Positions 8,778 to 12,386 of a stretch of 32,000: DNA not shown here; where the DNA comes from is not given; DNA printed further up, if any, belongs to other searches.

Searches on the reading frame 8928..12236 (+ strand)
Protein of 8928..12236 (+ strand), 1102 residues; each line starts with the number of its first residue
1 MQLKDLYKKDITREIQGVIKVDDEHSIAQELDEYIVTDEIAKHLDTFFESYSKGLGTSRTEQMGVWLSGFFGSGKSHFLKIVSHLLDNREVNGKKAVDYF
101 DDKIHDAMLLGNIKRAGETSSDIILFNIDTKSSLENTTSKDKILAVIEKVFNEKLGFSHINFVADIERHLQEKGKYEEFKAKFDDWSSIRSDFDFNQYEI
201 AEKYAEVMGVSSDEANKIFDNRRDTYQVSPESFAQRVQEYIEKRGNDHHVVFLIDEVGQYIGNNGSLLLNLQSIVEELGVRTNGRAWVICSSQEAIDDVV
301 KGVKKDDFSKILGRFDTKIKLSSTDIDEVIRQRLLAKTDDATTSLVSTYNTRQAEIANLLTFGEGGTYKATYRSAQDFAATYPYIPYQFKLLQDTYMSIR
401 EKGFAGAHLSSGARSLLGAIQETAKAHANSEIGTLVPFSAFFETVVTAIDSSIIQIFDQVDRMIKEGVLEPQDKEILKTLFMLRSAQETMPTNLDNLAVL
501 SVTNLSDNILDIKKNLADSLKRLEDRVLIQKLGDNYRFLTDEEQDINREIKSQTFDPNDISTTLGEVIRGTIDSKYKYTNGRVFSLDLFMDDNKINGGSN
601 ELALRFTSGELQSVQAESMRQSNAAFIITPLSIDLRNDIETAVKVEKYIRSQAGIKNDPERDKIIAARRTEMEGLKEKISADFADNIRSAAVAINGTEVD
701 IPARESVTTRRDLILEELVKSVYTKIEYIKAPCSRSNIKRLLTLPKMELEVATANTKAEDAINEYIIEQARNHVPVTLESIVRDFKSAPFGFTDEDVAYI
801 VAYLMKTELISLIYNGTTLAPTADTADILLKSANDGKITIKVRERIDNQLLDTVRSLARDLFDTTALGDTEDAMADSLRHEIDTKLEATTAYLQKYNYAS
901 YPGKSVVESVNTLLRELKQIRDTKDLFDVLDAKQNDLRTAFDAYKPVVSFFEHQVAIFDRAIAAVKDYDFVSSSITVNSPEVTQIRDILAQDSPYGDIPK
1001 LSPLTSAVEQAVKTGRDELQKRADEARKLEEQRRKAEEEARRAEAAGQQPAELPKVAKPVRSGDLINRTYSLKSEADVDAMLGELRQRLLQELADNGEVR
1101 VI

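Call 7: search_protein_families(library=pfam, proteins=[window:8928-12236:+], max_evalue=0.001)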
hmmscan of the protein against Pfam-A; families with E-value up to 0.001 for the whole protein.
window:8928-12236:+ (1102 aa): 4 families
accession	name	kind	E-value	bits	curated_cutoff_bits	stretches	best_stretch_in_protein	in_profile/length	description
PF25792.1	BREX_BrxC_helical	-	1.6e-28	99.9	27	1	851-969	2-120/123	BREX ATP-binding protein BrxC alpha helical domain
PF25796.1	BREX_BrxC_4th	-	7.3e-22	78.1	27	1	555-709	3-164/173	BREX ATP-binding protein BrxC 4th domain with six-stranded beta sheet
PF25791.1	BREX_BrxC_wHTH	-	6.5e-20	71.8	27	1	727-844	3-126/126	BREX ATP-binding protein BrxC winged helix-turn-helix domain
PF07693.20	KAP_NTPase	-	1.6e-05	24.7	20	1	50-322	7-226/293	KAP family P-loop domain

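Call 8: search_protein_families(library=padloc, proteins=[window:8928-12236:+], max_evalue=0.00001)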
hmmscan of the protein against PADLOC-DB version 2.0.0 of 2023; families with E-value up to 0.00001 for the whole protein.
window:8928-12236:+ (1102 aa): 13 families
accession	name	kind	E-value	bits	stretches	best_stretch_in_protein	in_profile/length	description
PDLC02471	BrxC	-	0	1041.5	2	1-1021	1-1043/1190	BrxC-PglY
PDLC02479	BrxC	-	9.4e-219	727.6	1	1-1051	1-1057/1172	BrxC-PglY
PDLC02491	BrxC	-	8.9e-145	481.9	1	1-577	5-593/794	BrxC-PglY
PDLC02484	BrxC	-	1e-71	240.2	1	3-954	5-991/1186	BrxC-PglY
PDLC02476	BrxC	-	2.1e-67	225.7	1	3-640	6-649/1180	BrxC-PglY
PDLC02483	BrxC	-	4.6e-59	198.4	1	2-569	4-582/1212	BrxC-PglY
PDLC02493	BrxC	-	2.7e-53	179.4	1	1-553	2-547/1215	BrxC-PglY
PDLC02489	BrxC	-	1e-49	167.5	1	1-567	1-571/1146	BrxC-PglY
PDLC02486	BrxC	-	1.9e-32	110.1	1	1-573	1-593/1207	BrxC-PglY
PDLC02474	BrxC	-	3.7e-30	102.7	1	10-558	9-588/1223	BrxC-PglY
PDLC02488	BrxC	-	3e-15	53.3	1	26-89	30-91/1240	BrxC-PglY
PDLC02492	BrxC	-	1.4e-09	35.7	1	801-1009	5-214/377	BrxC-PglY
PDLC02779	SspC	-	4.3e-07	26.1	0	26-116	16-100/1054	SspC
